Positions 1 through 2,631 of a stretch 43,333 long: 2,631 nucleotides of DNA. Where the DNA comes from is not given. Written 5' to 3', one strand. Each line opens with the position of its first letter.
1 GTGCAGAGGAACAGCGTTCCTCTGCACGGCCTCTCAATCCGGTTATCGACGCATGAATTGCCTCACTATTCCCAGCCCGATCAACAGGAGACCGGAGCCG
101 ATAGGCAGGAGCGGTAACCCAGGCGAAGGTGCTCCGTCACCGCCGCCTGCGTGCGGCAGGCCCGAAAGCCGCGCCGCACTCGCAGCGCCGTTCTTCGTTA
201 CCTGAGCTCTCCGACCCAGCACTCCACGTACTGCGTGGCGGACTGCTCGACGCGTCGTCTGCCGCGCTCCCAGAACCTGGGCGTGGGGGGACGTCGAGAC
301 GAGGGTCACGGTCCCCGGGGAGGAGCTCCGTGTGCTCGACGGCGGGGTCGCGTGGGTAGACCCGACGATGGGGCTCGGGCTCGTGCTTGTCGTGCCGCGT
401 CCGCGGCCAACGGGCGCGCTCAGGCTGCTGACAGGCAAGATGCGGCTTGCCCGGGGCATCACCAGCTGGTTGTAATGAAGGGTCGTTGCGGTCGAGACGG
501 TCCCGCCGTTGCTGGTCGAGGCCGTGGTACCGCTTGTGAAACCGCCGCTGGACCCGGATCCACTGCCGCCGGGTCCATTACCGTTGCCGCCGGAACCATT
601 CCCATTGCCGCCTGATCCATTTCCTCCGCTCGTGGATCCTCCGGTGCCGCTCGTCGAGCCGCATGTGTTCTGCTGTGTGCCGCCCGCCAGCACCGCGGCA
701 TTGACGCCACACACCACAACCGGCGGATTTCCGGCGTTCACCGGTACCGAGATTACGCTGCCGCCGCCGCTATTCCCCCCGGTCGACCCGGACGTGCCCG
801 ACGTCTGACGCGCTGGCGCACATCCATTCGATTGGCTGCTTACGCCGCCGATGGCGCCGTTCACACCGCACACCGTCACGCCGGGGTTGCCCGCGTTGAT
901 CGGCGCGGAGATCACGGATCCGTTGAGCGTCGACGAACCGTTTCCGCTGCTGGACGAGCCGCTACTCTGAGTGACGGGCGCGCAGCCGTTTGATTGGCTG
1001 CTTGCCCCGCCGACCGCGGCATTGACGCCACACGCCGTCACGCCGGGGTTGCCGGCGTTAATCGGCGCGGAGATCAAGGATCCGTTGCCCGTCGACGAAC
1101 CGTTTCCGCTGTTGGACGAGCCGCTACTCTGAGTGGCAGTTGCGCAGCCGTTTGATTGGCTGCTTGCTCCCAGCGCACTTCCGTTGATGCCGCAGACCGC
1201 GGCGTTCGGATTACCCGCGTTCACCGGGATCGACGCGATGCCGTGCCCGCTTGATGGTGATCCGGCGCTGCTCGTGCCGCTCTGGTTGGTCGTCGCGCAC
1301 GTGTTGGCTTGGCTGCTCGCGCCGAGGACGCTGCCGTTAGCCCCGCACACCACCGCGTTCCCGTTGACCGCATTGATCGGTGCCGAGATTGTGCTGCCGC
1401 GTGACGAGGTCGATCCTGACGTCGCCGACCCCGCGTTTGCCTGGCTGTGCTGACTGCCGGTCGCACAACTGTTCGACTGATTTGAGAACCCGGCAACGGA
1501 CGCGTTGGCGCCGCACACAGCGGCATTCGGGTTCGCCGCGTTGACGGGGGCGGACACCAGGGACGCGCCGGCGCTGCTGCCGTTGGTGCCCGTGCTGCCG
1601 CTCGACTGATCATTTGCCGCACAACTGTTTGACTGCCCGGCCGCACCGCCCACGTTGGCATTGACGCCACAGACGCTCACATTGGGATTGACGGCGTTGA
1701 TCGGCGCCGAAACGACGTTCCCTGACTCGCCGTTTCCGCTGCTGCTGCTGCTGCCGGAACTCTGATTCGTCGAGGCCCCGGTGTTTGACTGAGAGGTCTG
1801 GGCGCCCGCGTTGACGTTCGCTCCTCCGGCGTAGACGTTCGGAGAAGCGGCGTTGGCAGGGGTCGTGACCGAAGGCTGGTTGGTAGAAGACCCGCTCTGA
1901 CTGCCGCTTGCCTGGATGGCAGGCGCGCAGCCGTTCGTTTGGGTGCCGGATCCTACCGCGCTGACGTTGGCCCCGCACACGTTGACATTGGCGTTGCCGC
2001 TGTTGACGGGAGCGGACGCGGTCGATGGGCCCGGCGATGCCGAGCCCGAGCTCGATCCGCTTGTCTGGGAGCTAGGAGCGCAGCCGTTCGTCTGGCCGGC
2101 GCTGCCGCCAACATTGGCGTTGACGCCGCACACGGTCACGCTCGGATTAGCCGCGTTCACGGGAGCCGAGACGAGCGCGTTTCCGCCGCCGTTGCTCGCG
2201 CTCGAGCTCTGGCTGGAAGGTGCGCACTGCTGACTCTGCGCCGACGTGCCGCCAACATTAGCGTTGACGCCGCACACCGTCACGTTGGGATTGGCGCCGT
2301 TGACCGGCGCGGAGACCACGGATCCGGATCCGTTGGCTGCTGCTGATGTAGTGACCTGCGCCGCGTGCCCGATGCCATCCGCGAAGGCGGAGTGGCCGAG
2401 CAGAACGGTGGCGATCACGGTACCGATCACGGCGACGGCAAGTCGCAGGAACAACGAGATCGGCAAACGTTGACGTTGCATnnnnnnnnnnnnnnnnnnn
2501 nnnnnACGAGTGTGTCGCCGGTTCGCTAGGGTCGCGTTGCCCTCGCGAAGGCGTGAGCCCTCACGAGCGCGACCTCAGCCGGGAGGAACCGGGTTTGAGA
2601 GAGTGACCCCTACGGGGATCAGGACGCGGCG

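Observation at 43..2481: Eleven-fold tandem chaplin-like repeat protein with a sortase-type anchor (a 'poly-chaplin')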

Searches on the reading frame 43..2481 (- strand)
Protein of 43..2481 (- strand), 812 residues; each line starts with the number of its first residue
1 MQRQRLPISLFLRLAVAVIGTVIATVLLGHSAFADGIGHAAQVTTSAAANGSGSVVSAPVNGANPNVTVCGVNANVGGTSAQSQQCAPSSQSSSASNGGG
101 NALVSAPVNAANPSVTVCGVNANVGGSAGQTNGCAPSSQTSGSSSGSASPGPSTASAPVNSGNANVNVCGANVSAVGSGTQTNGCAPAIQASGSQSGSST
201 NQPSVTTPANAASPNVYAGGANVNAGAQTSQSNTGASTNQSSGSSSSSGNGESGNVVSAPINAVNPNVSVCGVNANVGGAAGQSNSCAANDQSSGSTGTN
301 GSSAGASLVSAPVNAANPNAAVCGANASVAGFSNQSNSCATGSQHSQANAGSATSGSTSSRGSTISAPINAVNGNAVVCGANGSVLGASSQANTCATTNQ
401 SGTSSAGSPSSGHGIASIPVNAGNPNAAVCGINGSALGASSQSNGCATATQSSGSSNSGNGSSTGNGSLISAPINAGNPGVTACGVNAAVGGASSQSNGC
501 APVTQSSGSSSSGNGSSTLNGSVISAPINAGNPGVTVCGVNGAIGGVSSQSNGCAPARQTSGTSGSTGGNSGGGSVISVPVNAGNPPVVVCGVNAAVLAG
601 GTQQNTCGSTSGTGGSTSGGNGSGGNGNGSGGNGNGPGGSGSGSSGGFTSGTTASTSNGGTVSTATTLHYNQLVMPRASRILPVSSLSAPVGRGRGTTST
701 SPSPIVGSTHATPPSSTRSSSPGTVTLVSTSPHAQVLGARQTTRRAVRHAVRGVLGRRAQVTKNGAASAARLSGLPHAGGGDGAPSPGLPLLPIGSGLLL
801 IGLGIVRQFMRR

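Call 3: search_protein_families(library=pfam, proteins=[window:43-2481:-], max_evalue=1)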
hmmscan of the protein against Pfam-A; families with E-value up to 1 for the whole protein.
window:43-2481:- (812 aa): 0 families

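Call 4: search_protein_families(library=ncbifam, proteins=[window:43-2481:-], max_evalue=1)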
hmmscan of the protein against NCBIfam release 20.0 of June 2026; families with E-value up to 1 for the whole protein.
window:43-2481:- (812 aa): 0 families
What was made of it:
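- On Chaplin (Pfam PF03777, ChpA-H): NCBIfam: 0 hits for the whole protein (call 4).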

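Call 8: find_homologous_proteins(query=window:43-2481:-, max_evalue=0.001)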
Query window:43-2481:- (812 aa): 1 proteins with E <= 0.001 among 8000 candidates.
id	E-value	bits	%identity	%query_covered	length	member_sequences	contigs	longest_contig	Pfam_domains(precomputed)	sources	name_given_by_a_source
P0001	2.2e-79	286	44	56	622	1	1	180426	-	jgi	jgi:hypothetical protein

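Call 11: find_encoding_contigs(protein=P0001, flank=10000, max_places=4)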
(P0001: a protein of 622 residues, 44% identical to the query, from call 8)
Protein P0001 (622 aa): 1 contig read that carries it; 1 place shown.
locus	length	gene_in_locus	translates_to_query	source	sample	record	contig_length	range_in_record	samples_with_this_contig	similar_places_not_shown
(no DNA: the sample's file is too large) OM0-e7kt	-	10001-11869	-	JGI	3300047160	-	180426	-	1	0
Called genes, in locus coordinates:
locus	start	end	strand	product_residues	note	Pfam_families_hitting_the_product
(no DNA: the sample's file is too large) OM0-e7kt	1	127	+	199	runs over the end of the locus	-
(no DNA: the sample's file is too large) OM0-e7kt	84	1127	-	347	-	PF00990:GGDEF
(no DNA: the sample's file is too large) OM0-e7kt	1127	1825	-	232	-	-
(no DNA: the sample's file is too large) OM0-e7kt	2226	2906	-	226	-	PF13489:Methyltransf_23, PF02353:CMAS (weak), PF05175:MTS (weak), PF13649:Methyltransf_25, PF13847:Methyltransf_31, PF08241:Methyltransf_11, PF08242:Methyltransf_12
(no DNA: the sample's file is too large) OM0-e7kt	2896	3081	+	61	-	-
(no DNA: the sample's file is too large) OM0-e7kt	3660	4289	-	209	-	-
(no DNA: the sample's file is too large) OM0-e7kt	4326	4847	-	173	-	-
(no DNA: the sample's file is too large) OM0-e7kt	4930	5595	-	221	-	PF04199:Cyclase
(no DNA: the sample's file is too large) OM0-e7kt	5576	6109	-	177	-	PF13302:Acetyltransf_3, PF13420:Acetyltransf_4, PF13480:Acetyltransf_6 (weak), PF00583:Acetyltransf_1, PF13508:Acetyltransf_7 (weak)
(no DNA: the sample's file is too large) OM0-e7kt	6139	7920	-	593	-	PF01011:PQQ (weak), PF13360:PQQ_2 (faint)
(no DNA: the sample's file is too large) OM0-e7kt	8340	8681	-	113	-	-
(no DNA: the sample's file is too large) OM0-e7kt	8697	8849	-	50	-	-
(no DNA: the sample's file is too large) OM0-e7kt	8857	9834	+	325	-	-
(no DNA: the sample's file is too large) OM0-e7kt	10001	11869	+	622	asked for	-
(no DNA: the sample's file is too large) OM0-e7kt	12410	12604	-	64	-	-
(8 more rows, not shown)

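Call 15: find_related_loci(query=A1, collection=genome_contigs, flank=10000)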
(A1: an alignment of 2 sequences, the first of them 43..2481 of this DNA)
Query A1 (812 aa) in genome_contigs; peptide patterns used: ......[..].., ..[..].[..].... (x = any residue, [..] = any of these).
17 stretches matched a pattern; 1 encode a relative of the query (tblastn E <= 1e-3); 1 distinct loci.
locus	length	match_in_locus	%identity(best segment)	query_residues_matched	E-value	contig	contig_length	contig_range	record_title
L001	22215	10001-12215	48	10-623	5e-80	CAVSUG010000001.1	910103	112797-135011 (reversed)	MAG: uncultured Chloroflexia bacterium isolate MFD09603.bin.2.233 genome assembly, contig: contig_35210, whole genome sh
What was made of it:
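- One homologue sits in an 'uncultured Chloroflexia' MAG (call 15).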

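Call 28: find_related_loci(query=A1, collection=metagenome_contigs, flank=10000)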
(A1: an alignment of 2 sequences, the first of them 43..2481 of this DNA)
Query A1 (812 aa) in metagenome_contigs; peptide patterns used: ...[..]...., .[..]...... (x = any residue, [..] = any of these).
155 stretches matched a pattern; 4 encode a relative of the query (tblastn E <= 1e-3); 4 distinct loci.
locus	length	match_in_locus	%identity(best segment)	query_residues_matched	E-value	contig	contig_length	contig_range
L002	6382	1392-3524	60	1-607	1e-143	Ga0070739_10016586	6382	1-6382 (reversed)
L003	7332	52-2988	51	29-812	2e-94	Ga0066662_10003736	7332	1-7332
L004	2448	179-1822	41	52-610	3e-72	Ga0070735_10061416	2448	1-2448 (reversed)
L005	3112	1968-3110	43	52-610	7e-50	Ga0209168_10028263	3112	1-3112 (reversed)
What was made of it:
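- Amino-acid conservation is frame-specific at 41-60% identity in six other contigs (calls 8, 15, 28).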

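Call 58: list_cluster_members(proteins=[window:43-2481:-, P0124, window:2578-3972:-, window:2578-4005:-, window:46-2505:-])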
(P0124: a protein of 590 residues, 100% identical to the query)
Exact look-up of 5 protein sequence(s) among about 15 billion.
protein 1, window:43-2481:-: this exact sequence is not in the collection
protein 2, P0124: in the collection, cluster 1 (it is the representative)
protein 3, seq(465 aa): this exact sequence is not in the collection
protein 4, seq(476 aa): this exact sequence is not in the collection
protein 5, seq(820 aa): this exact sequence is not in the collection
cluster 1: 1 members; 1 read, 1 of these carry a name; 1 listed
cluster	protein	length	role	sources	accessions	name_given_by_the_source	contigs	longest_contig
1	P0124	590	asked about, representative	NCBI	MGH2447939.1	MAG: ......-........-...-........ exonuclease RecJ [Chloroflexota bacterium]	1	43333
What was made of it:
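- The protein's exact sequence is not in the protein collection (call 58).
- Tried and rejected: The protein and its partner are not in the protein collection (call 58).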

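Call 74: search_protein_families(library=pfam, proteins=[L001:311-1543:+, L001:1774-3183:+, L001:4173-4784:+, L001:4774-5922:+, L001:5956-8004:+, L001:13010-13813:-, L001:17210-18598:+, L001:18731-20860:+, L003:5541-6842:+], max_evalue=0.001)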
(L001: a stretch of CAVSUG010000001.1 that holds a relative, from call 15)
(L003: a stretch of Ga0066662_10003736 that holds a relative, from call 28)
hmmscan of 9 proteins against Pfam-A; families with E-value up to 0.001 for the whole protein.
L001:311-1543:+ (410 aa): 1 family
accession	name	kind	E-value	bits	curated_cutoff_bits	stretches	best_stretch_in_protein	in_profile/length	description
PF01568.27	Molydop_binding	-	2.9e-18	66.4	26.8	1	196-272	5-82/110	Molydopterin dinucleotide binding domain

L001:1774-3183:+ (469 aa): 2 families
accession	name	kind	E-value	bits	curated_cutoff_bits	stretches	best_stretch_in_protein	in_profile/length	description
PF00501.34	AMP-binding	-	2.7e-80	270.5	29.9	1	99-460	5-359/384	AMP-binding enzyme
PF16177.11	ACAS_N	-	4e-17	62.2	27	1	35-93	1-55/55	Acetyl-coenzyme A synthetase N-terminus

L001:4173-4784:+ (203 aa): 3 families
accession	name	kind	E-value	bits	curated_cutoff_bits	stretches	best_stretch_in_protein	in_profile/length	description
PF04542.20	Sigma70_r2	-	1.6e-18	66.7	24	1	46-114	1-70/71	Sigma-70 region 2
PF08281.18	Sigma70_r4_2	-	1.2e-07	31.6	25.7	1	149-196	7-54/54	Sigma-70, region 4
PF04545.22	Sigma70_r4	-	1.1e-05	25.2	24.1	1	150-198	2-50/50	Sigma-70, region 4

L001:4774-5922:+ (382 aa): 0 families

L001:5956-8004:+ (682 aa): 1 family
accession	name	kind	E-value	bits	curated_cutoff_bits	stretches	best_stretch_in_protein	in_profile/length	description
PF04932.20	Wzy_C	-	5.8e-14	52.6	31.7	1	544-612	83-149/149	O-Antigen ligase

L001:13010-13813:- (267 aa): 1 family
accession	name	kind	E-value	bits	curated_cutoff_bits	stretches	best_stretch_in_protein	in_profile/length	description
PF02633.19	Creatininase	-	1.9e-61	207.9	31.3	1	14-248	3-237/238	Creatinine amidohydrolase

L001:17210-18598:+ (462 aa): 7 families
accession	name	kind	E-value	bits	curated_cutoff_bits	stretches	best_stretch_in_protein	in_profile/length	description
PF00326.27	Peptidase_S9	-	3.8e-49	167.5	22.6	1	260-462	7-211/213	Prolyl oligopeptidase family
PF20434.5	BD-FAE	-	7.9e-11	42.3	26.8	1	263-421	43-215/215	BD-FAE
PF01738.24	DLH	-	2.7e-07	30.8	21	1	303-445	83-193/217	Dienelactone hydrolase family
PF05448.18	AXE1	-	1.5e-05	24.3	21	1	310-423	169-291/321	Acetyl xylan esterase (AXE1)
PF07859.19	Abhydrolase_3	-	6.5e-05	23.2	25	1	298-440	49-208/210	alpha/beta hydrolase fold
PF12146.15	Hydrolase_4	-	0.0004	20.2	27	0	391-425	187-221/239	Serine aminopeptidase, S33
PF07676.18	PD40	-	0.00067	20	20.9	0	57-79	14-38/38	WD40-like Beta Propeller Repeat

L001:18731-20860:+ (709 aa): 11 families
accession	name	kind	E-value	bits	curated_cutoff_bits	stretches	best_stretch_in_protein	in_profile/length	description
PF00326.27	Peptidase_S9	-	2e-45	155.4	22.6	1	475-685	2-210/213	Prolyl oligopeptidase family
PF07676.18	PD40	-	3.2e-39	132.5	20.9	3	80-116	2-38/38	WD40-like Beta Propeller Repeat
PF00930.27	DPPIV_N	-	1.4e-12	47.5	22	0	57-130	11-81/354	Dipeptidyl peptidase IV (DPP IV) N-terminal region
PF20434.5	BD-FAE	-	3.6e-06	27.1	26.8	1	450-641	4-214/215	BD-FAE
PF25174.1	Beta-prop_THOC3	-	5.4e-06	26.1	305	0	71-148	73-146/272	THOC3 beta-propeller domain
PF02129.25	Peptidase_S15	-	1e-05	25.8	23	1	448-554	8-114/262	X-Pro dipeptidyl-peptidase (S15 family)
PF05448.18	AXE1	-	2.7e-05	23.5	21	0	434-549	58-190/321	Acetyl xylan esterase (AXE1)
PF01738.24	DLH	-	3.5e-05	23.9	21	1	513-681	71-213/217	Dienelactone hydrolase family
PF00561.26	Abhydrolase_1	-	0.0002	21.5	25.8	0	459-572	1-106/245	alpha/beta hydrolase fold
PF08840.17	BAAT_C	-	0.0007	20.1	20.9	0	532-669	19-168/210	BAAT / Acyl-CoA thioester hydrolase C terminal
PF08450.18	SGL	-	0.00084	19.4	26.3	0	327-365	129-163/246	SMP-30/Gluconolactonase/LRE-like region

L003:5541-6842:+ (433 aa): 4 families
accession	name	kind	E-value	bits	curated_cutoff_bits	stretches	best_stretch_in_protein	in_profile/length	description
PF08239.17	SH3_3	-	2.2e-23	82.6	27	2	382-432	2-53/54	Bacterial SH3 domain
PF00877.26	NLPC_P60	-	5.6e-15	55.7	23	1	44-153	3-104/105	NlpC/P60 family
PF06347.19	SH3_4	-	4.4e-10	39.6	24.1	0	292-339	8-55/56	Bacterial SH3 domain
PF18348.7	SH3_16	-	2.1e-06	27.9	25.8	0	294-334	4-45/49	Bacterial dipeptidyl-peptidase Sh3 domain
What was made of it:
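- In L001 a Wzy_C (O-antigen-ligase family) gene lies directly upstream of the pair (call 74).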

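Call 78: search_protein_families(library=pfam, proteins=[L001:4774-5922:+], max_evalue=0.01)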
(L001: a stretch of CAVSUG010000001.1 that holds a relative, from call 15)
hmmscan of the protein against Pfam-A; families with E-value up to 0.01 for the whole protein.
L001:4774-5922:+ (382 aa): 1 family
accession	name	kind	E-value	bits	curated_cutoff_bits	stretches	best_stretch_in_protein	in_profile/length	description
PF06053.17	DUF929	-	0.0017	18.4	24.6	0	146-235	14-99/205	Domain of unknown function (DUF929)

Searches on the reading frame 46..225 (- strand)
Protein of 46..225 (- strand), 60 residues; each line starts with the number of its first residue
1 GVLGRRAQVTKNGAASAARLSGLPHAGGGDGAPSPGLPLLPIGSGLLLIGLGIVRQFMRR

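Call 63: search_protein_families(library=ncbifam, proteins=[window:46-225:-], max_evalue=10)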
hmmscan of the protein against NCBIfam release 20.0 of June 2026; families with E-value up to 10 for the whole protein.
seq(60 aa): 0 families

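Call 64: search_protein_families(library=pfam, proteins=[window:46-225:-], max_evalue=10)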
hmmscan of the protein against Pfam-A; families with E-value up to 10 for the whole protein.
seq(60 aa): 0 families
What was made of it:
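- No anchor HMM hit was obtained (calls 63, 64).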

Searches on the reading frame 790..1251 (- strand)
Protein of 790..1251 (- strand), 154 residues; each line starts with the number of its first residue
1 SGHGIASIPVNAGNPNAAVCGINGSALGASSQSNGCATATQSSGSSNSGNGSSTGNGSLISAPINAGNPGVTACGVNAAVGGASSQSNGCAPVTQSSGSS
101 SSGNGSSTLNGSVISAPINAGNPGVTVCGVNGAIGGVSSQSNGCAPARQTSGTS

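Call 45: predict_structure(alignment_id=A4)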
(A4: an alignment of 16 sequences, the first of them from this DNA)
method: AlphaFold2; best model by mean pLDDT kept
length: 154 residues; sequences in the alignment: 16
mean_pLDDT: 43.5   pTM: 0.38
mean pLDDT of the five models: 43.5, 37.5, 36.3, 36.1, 31.2
residues with pLDDT >= 90: 0; 70-90: 0; 50-70: 44; < 50: 110
segments of 3 or more residues with pLDDT < 50: 1-9, 11-17, 26-29, 35-63, 67-70, 81-83, 89-92, 94-124, 135-137, 143-154
pLDDT, mean of each block of 10 residues (from residue 1): 40 47 50 47 31 33 48 54 51 40 29 44 49 51 45 31
secondary structure, 60 per line:
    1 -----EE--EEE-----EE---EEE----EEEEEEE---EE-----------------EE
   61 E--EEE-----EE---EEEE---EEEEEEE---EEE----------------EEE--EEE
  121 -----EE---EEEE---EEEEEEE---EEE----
elements in order: E10-12 E23-25 E30-36 E59-61 E64-66 E77-80 E84-90 E94-96 E113-115 E118-120 E131-134 E138-144 E148-150
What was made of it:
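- Tried and rejected: The alignment was built from sliding windows of the paralogous units. pLDDT was 43.5, with short strands in the cores and coil in the linkers (call 45).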

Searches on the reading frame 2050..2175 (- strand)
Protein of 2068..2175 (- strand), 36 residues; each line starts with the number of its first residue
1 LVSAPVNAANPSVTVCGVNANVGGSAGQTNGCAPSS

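Call 7: search_protein_families(library=pfam, proteins=[window:2068-2175:-], max_evalue=10)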
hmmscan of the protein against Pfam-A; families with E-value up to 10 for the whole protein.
seq(36 aa): 0 families

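Call 26: search_protein_representatives(alignment_id=A2)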
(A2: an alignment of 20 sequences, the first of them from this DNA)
Query: 20 sequences, 42 profile positions. Proteins with E-value up to 0.001 (for the whole library): 3; up to 1e-10: 2; up to 1e-30: 1. The best 3 are listed.
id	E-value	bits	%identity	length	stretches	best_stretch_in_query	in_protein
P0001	3.2e-149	500.7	-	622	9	1-42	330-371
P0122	1.5e-23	98.5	-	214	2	1-39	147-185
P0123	2.8e-06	43.2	-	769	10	12-31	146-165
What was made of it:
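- The unit-profile search of 1.84 billion proteins found no chaplins (call 26).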

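Call 50: search_solved_structures(query=A5, max_evalue=10, show_alignments=2)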
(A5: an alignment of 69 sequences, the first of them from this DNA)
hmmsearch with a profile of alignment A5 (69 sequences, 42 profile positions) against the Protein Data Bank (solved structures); distinct sequences matched with E-value up to 10: 1.
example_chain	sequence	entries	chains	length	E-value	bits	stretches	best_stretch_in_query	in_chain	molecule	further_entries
3inp_A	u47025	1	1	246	0.5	13.5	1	11-26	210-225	D-ribulose-phosphate 3-epimerase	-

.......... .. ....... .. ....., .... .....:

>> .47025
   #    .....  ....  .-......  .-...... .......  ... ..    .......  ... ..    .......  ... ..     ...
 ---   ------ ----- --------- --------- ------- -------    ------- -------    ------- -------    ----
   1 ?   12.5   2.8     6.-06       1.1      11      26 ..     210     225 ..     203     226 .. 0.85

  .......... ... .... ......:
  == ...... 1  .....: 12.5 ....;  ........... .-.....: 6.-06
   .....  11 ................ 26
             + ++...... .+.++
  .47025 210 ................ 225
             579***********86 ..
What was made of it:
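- Tried and rejected: The unit profile gave only a chance 16-residue match to a ribulose-phosphate epimerase at E = 0.5 (call 50).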

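Call 56: predict_structure(alignment_id=A2)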
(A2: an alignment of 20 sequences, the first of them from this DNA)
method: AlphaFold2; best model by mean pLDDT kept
length: 42 residues; sequences in the alignment: 20
mean_pLDDT: 44.6   pTM: 0.15
mean pLDDT of the five models: 44.6, 43.9, 41.1, 41.0, 37.2
residues with pLDDT >= 90: 0; 70-90: 0; 50-70: 5; < 50: 37
segments of 3 or more residues with pLDDT < 50: 1-22, 26-28, 30-35, 37-39
pLDDT, mean of each block of 10 residues (from residue 1): 39 45 48 47 43
secondary structure, 60 per line:
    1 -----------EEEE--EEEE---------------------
elements in order: E12-15 E18-21
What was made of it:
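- On Chaplin (Pfam PF03777, ChpA-H): AlphaFold2 models were uninformative at pLDDT about 44 (calls 45, 56).
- AlphaFold2 models are low-confidence (pLDDT 43.5 for three units, 44.6 for one unit), so the hairpin fold is not supported by structure prediction (calls 45, 56).
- Tried and rejected: With 20 rows, pLDDT was 44.6 (call 56).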
